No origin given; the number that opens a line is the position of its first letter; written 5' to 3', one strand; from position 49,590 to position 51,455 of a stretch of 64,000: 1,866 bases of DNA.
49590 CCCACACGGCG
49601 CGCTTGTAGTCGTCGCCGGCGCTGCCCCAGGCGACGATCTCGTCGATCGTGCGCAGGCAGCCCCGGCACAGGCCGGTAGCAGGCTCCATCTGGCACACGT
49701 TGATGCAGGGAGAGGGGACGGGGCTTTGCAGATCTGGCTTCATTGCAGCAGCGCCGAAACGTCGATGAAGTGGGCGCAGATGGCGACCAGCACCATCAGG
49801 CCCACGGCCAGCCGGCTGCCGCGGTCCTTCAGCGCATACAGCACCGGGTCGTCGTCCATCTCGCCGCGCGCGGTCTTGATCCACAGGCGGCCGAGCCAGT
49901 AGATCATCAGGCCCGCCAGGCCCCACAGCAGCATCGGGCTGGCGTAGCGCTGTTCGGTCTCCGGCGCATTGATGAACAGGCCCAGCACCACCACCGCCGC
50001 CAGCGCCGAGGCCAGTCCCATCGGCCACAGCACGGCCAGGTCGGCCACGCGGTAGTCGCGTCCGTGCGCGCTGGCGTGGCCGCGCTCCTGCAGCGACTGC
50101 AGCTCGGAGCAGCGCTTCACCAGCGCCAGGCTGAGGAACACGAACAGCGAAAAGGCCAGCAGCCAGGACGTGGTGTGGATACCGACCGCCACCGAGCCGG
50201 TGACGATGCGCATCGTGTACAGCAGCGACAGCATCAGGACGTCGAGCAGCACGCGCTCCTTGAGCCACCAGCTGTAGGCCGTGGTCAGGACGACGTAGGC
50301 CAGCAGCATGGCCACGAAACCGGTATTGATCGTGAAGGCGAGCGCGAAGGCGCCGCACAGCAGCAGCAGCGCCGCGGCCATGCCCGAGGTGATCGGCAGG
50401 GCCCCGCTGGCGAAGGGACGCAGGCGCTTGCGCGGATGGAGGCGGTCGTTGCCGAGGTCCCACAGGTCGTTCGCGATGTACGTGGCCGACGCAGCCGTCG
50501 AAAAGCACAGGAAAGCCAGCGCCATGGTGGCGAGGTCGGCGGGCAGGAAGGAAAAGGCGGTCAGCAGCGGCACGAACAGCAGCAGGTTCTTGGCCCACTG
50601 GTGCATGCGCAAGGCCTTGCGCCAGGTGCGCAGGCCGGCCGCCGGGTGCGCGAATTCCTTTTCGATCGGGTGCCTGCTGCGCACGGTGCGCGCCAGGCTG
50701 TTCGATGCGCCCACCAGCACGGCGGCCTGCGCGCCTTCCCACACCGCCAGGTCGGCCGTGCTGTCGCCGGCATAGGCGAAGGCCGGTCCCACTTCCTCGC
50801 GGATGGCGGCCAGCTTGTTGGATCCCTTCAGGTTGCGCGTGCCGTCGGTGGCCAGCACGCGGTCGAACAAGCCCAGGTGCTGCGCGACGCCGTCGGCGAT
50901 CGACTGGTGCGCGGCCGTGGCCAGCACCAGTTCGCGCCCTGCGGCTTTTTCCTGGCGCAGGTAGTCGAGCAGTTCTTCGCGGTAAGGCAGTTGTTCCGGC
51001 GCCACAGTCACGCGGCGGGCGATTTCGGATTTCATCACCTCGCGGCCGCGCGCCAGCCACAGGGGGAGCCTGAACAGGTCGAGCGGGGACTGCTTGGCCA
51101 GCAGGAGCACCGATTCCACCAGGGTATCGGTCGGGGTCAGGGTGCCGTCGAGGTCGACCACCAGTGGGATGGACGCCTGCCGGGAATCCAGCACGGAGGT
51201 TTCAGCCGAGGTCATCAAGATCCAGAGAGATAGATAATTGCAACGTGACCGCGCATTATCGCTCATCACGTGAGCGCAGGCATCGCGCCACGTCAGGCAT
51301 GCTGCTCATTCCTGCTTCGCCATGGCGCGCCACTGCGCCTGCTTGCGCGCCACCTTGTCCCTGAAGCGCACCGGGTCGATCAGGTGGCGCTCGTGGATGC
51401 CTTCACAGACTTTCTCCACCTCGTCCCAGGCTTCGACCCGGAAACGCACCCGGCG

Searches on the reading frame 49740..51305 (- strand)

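Call 84: search_protein_families(library=pfam, proteins=[window:49740-51305:-], max_evalue=0.00001)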
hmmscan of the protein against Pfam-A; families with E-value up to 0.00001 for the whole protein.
window:49740-51305:- (521 aa): 2 families
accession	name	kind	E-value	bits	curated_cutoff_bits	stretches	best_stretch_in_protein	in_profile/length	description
PF01040.23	UbiA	-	8.9e-22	78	34.2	1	255-480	16-234/250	UbiA prenyltransferase family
PF12710.13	HAD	-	2.1e-13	51.6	27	1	49-187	2-186/189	haloacid dehalogenase-like hydrolase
